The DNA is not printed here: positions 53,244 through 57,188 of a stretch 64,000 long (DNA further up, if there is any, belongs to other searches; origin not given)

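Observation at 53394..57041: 1215-aa single-chain indolepyruvate/2-oxoacid:ferredoxin oxidoreductase of bacterial architecture inside an archaeal island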

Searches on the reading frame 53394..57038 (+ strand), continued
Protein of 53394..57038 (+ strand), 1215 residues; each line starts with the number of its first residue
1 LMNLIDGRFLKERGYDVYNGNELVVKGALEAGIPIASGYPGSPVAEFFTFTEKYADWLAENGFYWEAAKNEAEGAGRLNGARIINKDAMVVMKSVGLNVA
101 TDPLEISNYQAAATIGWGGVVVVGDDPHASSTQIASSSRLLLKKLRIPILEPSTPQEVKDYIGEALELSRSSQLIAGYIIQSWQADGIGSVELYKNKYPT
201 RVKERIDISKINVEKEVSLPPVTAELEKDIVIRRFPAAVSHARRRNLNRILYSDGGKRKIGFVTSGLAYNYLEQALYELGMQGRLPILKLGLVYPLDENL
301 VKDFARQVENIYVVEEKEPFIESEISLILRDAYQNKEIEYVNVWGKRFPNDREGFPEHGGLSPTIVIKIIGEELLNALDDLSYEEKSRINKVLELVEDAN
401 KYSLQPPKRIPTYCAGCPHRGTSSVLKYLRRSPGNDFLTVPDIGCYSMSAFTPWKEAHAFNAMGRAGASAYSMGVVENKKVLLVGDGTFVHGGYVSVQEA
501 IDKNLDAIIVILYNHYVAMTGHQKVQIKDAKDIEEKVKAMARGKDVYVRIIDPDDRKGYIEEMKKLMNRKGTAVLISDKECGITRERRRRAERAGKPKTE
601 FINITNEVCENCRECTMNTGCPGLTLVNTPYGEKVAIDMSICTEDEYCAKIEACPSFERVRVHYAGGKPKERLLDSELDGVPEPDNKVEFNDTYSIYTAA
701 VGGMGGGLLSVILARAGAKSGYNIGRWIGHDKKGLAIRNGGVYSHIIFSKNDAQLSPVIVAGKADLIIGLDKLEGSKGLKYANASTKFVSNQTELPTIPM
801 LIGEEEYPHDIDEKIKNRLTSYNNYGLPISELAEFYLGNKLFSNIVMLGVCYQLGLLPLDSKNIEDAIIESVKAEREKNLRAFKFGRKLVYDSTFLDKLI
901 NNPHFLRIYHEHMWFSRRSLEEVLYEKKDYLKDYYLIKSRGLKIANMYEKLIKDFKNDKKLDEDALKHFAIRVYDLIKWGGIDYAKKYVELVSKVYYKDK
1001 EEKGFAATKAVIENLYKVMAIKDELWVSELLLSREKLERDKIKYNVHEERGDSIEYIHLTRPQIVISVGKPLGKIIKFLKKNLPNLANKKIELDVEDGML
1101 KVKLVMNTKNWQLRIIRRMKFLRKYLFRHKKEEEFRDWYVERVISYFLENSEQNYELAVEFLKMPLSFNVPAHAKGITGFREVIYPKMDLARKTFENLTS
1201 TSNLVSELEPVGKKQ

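Call 14: find_encoding_contigs(protein=P0004, flank=10000, max_places=3)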
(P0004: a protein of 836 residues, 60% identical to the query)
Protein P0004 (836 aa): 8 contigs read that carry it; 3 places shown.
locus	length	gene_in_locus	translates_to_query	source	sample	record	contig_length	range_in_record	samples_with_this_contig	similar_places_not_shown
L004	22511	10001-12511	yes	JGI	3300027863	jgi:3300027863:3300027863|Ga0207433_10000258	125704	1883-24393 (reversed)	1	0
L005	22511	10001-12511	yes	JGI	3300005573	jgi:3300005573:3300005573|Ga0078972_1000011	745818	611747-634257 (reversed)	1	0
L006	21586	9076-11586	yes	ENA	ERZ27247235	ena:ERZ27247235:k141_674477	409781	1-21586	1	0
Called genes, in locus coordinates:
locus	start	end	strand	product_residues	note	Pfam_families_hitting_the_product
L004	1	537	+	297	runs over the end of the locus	-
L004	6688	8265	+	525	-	PF01039:Carboxyl_trans, PF06833:MdcE (faint), PF03255:ACCA (weak)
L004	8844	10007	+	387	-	-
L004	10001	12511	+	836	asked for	PF02775:TPP_enzyme_C, PF01558:POR, PF20169:DUF6537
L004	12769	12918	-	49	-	-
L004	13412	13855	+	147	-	PF01022:HTH_5 (weak), PF01978:TrmB (weak), PF13404:HTH_AsnC-type, PF13412:HTH_24, PF01037:AsnC_trans_reg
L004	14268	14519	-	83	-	-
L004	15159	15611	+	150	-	-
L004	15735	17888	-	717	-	PF02629:CoA_binding, PF13380:CoA_binding_2, PF13607:Succ_CoA_lig, PF19045:Ligase_CoA_2, PF13549:ATP-grasp_5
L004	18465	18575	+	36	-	-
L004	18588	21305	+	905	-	PF00270:DEAD, PF04851:ResIII, PF00271:Helicase_C, PF19306:WHD_Lhr, PF08494:DEAD_assoc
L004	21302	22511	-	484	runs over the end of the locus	-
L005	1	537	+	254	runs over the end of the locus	-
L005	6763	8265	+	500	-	PF01039:Carboxyl_trans, PF06833:MdcE (faint), PF03255:ACCA (weak)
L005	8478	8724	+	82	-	-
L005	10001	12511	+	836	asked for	PF02775:TPP_enzyme_C, PF01558:POR, PF20169:DUF6537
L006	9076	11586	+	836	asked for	PF02775:TPP_enzyme_C, PF01558:POR, PF20169:DUF6537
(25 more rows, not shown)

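Call 15: search_solved_structures(query=window:53397-57038:+, max_evalue=0.01, show_alignments=1)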
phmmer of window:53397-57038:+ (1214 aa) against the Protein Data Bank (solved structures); distinct sequences matched with E-value up to 0.01: 0.

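Call 22: find_related_loci(query=A2, collection=genome_contigs, flank=6000)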
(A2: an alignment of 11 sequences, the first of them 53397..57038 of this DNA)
Query A2 (1214 aa) in genome_contigs; peptide patterns used: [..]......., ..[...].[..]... (x = any residue, [..] = any of these).
599 stretches matched a pattern (row limit reached: there are more); 579 encode a relative of the query (tblastn E <= 1e-3); the best 80 are kept; 80 distinct loci.
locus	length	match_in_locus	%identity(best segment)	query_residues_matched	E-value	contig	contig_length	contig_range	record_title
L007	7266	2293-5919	88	2-1210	0e+0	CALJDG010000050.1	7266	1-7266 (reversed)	MAG: uncultured archaeon isolate S1_Bin_MAXBIN__046_sub_1 genome assembly, contig: c_000001840879, whole genome shotgun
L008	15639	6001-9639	85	1-1213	0e+0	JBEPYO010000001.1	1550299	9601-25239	MAG: Nitrososphaerota archaeon isolate 03V1_S199.concoct.095 NODE_1_length_1550299_cov_2.969483, whole genome shotgun se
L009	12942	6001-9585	44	5-1207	0e+0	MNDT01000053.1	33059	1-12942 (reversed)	MAG: archaeon 13_2_20CM_2_53_6 13_2_20cm_2_scaffold_350, whole genome shotgun sequence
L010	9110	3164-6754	44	3-1207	0e+0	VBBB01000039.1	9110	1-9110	MAG: Candidatus Bathyarchaeota archaeon isolate BA_7 14_0903_09_20cm_scaffold_2188, whole genome shotgun sequence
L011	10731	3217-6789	44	3-1201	0e+0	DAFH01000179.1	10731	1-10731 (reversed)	MAG TPA_asm: Candidatus Bathyarchaeota archaeon UBA185 UBA185_contig_64265, whole genome shotgun sequence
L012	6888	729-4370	44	3-1207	0e+0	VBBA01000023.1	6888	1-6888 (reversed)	MAG: Candidatus Bathyarchaeota archaeon isolate BA_6 14_1009_09_30cm_scaffold_10459, whole genome shotgun sequence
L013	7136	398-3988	44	3-1207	0e+0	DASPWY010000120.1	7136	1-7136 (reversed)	MAG TPA_asm: Candidatus Bathyarchaeia archaeon isolate SMAG_U11553 k141_1163413, whole genome shotgun sequence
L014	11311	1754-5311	44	3-1197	0e+0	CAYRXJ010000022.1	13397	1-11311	MAG TPA_asm: uncultured Candidatus Bathyarchaeia archaeon isolate SRP273308_co1_258 genome assembly, contig: NODE_5650_l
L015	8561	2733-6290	43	3-1197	0e+0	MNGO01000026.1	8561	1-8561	MAG: Crenarchaeota archaeon 13_1_40CM_3_52_10 13_1_40cm_3_scaffold_2568, whole genome shotgun sequence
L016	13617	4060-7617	44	3-1197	0e+0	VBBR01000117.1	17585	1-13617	MAG: Candidatus Bathyarchaeota archaeon isolate BA_23 14_0903_13_30cm_scaffold_4230499, whole genome shotgun sequence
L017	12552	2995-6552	44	3-1197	0e+0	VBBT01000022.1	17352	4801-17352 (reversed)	MAG: Candidatus Bathyarchaeota archaeon isolate BA_25 14_0927_12_40cm_scaffold_1888, whole genome shotgun sequence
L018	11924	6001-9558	43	3-1197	0e+0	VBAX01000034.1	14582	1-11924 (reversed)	MAG: Candidatus Bathyarchaeota archaeon isolate BA_3 14_1009_13_20cm_scaffold_1299_e:408.2, whole genome shotgun sequenc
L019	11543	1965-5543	40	4-1197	0e+0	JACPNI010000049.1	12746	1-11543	MAG: Candidatus Woesearchaeota archaeon isolate NC_groundwater_571_Ag_S-0.1um_33_7 S35_SO-1_scaffold_166515, whole genom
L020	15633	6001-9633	40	4-1199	0e+0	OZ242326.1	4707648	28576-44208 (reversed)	MAG: Candidatus Poribacteria bacterium isolate 51771988-02c0-4c83-b383-74e9f226940d genome assembly, chromosome: 1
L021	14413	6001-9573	44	3-1201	0e+0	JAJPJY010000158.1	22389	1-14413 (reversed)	MAG: bacterium isolate Centralia_MAG_577 k107_29389434, whole genome shotgun sequence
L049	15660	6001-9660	38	4-1200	0e+0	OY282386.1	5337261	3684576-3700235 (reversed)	MAG: Candidatus Poribacteria bacterium genome assembly, chromosome: 1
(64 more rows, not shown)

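Call 23: search_dna_similar(query=window:53397-57038:+, collection=plasmids, mode=protein, max_rows=25, rows=spread)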
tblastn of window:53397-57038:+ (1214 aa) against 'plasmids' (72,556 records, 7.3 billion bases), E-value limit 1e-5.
Records with a match: 223; places in all: 238; records where one place covers at least 80% of the query: 72.
Best place of each record, by identity: <60% 223.
By first word of the organism name: Pseudosulfitobacter 29; Rhizobium 21; Sulfitobacter 19; Paraburkholderia 11; Rhodococcus 9; Variovorax 9; Aminobacter 9; Burkholderia 9; Sinorhizobium 9; Caballeronia 7; and 41 more.
By predicted mobility (MOB-suite, as given by PLSDB): non-mobilizable 152; conjugative 43; mobilizable 28.
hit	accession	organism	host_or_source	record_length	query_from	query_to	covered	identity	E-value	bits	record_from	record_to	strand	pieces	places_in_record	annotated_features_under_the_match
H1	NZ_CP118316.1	Rhodococcus sp. DK180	pure culture,crude oil-contaminated soil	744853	36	1026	82%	28.8%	2e-73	277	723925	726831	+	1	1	indolepyruvate ferredoxin oxidoreductase family protein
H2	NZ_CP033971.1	Cupriavidus pauculus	Homo sapiens,clinical isolate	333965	4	1023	84%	26.3%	9e-59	231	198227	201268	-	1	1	indolepyruvate ferredoxin oxidoreductase family protein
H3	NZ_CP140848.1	Rhizobium johnstonii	-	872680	4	1023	84%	26.0%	7e-55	218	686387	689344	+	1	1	indolepyruvate ferredoxin oxidoreductase family protein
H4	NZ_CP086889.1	Pseudosulfitobacter pseudonitzschiae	Skeletonema costatum,The surface ...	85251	36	1023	81%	26.3%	3e-60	236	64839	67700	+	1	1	indolepyruvate ferredoxin oxidoreductase family protein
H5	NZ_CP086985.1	Pseudosulfitobacter pseudonitzschiae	Skeletonema costatum,The surface ...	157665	36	1023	81%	26.3%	3e-60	236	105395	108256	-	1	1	indolepyruvate ferredoxin oxidoreductase family protein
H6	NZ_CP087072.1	Pseudosulfitobacter pseudonitzschiae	Mediolabrus comicus,The surface ...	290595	36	1023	81%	26.3%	3e-60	236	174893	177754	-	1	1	indolepyruvate ferredoxin oxidoreductase family protein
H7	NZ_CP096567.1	Rhodococcus qingshengii JCM 15477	sandy loam,soil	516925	4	1023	84%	25.4%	6e-56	222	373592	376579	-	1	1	indolepyruvate ferredoxin oxidoreductase family protein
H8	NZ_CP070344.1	Variovorax sp. PDNC026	cell culture,Plastic debris in ...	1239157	36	1023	81%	25.3%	8e-53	212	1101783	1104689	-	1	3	none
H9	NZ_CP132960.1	Aminobacter niigataensis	cell culture,sediment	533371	2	897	74%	27.3%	6e-57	225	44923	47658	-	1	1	indolepyruvate ferredoxin oxidoreductase family protein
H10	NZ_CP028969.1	Aminobacter sp. MSH1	Soil,Dichlobenil-treated soil sampled ...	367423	4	897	74%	27.1%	3e-56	223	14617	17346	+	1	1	indolepyruvate ferredoxin oxidoreductase family protein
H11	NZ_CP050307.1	Rhizobium lusitanum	Oxytropis pumilio,cell culture,root ...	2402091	4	891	73%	26.6%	2e-50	204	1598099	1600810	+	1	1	none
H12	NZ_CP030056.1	Bradyrhizobium sp. CCBAU 53340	Arachis hypogaea,Microbe,nodule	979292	4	895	73%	26.0%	3e-58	229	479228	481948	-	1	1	indolepyruvate ferredoxin oxidoreductase family protein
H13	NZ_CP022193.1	Alloyangia pacifica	cell culture,oil-contaminated sediment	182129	7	902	74%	25.5%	3e-40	171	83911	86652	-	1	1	indolepyruvate ferredoxin oxidoreductase family protein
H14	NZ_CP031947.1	Ruegeria sp. AD91A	-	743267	36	896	71%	26.0%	3e-42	177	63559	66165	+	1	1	indolepyruvate ferredoxin oxidoreductase family protein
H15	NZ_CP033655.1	Burkholderia glumae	bacterial cell,diseased rice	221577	64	893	68%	26.5%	8e-52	208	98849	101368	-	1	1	indolepyruvate ferredoxin oxidoreductase family protein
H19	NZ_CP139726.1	Sulfitobacter faviae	Bacterial Culture,hydrothermal vent ...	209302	9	661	54%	26.2%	4e-25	122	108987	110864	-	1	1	indolepyruvate ferredoxin oxidoreductase subunit alpha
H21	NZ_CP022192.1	Alloyangia pacifica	cell culture,oil-contaminated sediment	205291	41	661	51%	26.4%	1e-24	120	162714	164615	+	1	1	indolepyruvate ferredoxin oxidoreductase subunit alpha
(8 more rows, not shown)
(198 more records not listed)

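Call 25: get_annotated_region(hit=H1, flank=4000)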
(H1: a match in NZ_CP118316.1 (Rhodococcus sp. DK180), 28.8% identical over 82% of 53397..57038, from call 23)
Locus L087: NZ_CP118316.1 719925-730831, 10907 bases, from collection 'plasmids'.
description: Rhodococcus sp. DK180 plasmid pDK3, complete sequence
organism: Rhodococcus sp. DK180 (NCBI taxid 3027224)
taxonomy: Bacteria; Actinomycetota; Actinomycetes; Mycobacteriales; Nocardiaceae; Rhodococcus; Rhodococcus sp. DK180
host: -; source: pure culture,crude oil-contaminated soil; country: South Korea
typing (MOB-suite, as given by PLSDB): non-mobilizable
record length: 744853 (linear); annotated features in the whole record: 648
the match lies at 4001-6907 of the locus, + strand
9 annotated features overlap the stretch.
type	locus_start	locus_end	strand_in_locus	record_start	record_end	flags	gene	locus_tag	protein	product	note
CDS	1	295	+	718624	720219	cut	-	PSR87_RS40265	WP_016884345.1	class I adenylate-forming enzyme family protein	-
CDS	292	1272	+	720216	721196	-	-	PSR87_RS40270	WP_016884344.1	cyclase family protein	-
CDS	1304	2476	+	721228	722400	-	-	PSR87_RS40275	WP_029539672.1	thiolase family protein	-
CDS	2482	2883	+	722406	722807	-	-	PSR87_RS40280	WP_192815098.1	OB-fold domain-containing protein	-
CDS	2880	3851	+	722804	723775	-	-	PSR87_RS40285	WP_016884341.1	TIGR03620 family F420-dependent LLM class oxidoreductase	GO:0008150 - biological_process [Evidence IEA]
CDS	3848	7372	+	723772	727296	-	-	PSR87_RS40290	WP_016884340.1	indolepyruvate ferredoxin oxidoreductase family protein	-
CDS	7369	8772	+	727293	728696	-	-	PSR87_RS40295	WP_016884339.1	FAD-linked oxidase C-terminal domain-containing protein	-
CDS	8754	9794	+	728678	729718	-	-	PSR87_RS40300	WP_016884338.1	zinc-binding dehydrogenase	-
CDS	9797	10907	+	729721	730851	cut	-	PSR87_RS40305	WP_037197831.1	thiolase family protein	-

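Call 26: get_annotated_region(hit=H2, flank=4000)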
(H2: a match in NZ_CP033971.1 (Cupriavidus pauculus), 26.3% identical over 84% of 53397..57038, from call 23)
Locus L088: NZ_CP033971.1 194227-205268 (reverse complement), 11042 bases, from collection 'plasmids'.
description: Cupriavidus pauculus strain FDAARGOS_614 plasmid unnamed2, complete sequence
organism: Cupriavidus pauculus (NCBI taxid 82633)
taxonomy: Bacteria; Pseudomonadota; Betaproteobacteria; Burkholderiales; Burkholderiaceae; Cupriavidus; Cupriavidus pauculus
host: -; source: Homo sapiens,clinical isolate; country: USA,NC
typing (MOB-suite, as given by PLSDB): conjugative; relaxase MOBH; mating-pair formation MPF_T
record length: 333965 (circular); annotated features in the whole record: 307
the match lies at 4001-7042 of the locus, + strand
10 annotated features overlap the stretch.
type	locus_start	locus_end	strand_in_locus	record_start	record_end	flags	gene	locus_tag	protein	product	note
CDS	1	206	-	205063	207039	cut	-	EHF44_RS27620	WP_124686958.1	aconitase family protein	-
CDS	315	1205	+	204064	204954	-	-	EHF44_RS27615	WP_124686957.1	LysR family transcriptional regulator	-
CDS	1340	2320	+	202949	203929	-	-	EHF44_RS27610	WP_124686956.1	tripartite tricarboxylate transporter substrate binding protein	-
CDS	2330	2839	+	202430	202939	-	rraA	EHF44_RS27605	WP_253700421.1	ribonuclease E activity regulator RraA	GO:0051252 - regulation of RNA metabolic process [Evidence IEA]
CDS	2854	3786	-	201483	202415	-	-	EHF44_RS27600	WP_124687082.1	LysR substrate-binding domain-containing protein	-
CDS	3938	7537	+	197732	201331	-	-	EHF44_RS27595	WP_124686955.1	indolepyruvate ferredoxin oxidoreductase family protein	-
CDS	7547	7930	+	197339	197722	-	-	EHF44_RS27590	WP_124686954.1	hypothetical protein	-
CDS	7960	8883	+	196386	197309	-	-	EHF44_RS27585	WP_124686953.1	hydroxymethylglutaryl-CoA lyase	-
CDS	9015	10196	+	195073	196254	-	-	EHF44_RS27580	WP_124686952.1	isovaleryl-CoA dehydrogenase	-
CDS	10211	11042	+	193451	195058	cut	-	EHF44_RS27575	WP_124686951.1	carboxyl transferase domain-containing protein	-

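Call 27: get_annotated_region(hit=H4, flank=4000)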
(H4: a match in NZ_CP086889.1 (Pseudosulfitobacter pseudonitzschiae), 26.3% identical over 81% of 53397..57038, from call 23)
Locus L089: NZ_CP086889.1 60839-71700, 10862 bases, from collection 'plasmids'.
description: Pseudosulfitobacter pseudonitzschiae strain SC1-67 plasmid P3, complete sequence
organism: Pseudosulfitobacter pseudonitzschiae (NCBI taxid 1402135)
taxonomy: Bacteria; Pseudomonadota; Alphaproteobacteria; Rhodobacterales; Roseobacteraceae; Pseudosulfitobacter; Pseudosulfitobacter pseudonitzschiae
host: -; source: Skeletonema costatum,The surface seawater at the Pearl River Estuary; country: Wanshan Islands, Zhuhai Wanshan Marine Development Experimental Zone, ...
typing (MOB-suite, as given by PLSDB): non-mobilizable
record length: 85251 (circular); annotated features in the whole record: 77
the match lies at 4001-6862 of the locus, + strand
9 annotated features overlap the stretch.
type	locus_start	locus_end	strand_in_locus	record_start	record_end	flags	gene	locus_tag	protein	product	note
CDS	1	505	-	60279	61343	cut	-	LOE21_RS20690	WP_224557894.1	lysylphosphatidylglycerol synthase transmembrane domain-containing protein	-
CDS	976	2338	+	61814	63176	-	-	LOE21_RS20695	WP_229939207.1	IS3 family transposase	-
CDS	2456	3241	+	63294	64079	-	-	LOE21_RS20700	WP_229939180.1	zinc-binding dehydrogenase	-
CDS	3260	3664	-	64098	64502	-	-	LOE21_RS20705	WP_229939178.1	Lrp/AsnC ligand binding domain-containing protein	-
CDS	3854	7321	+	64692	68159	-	-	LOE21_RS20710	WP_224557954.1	indolepyruvate ferredoxin oxidoreductase family protein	-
CDS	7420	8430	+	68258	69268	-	-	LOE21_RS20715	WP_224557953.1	NAD(P)-dependent alcohol dehydrogenase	-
CDS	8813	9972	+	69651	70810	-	-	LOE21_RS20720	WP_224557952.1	IS3 family transposase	-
CDS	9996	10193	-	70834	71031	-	-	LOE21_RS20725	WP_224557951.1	hypothetical protein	-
CDS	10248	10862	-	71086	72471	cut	-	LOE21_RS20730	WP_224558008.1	ISKra4 family transposase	-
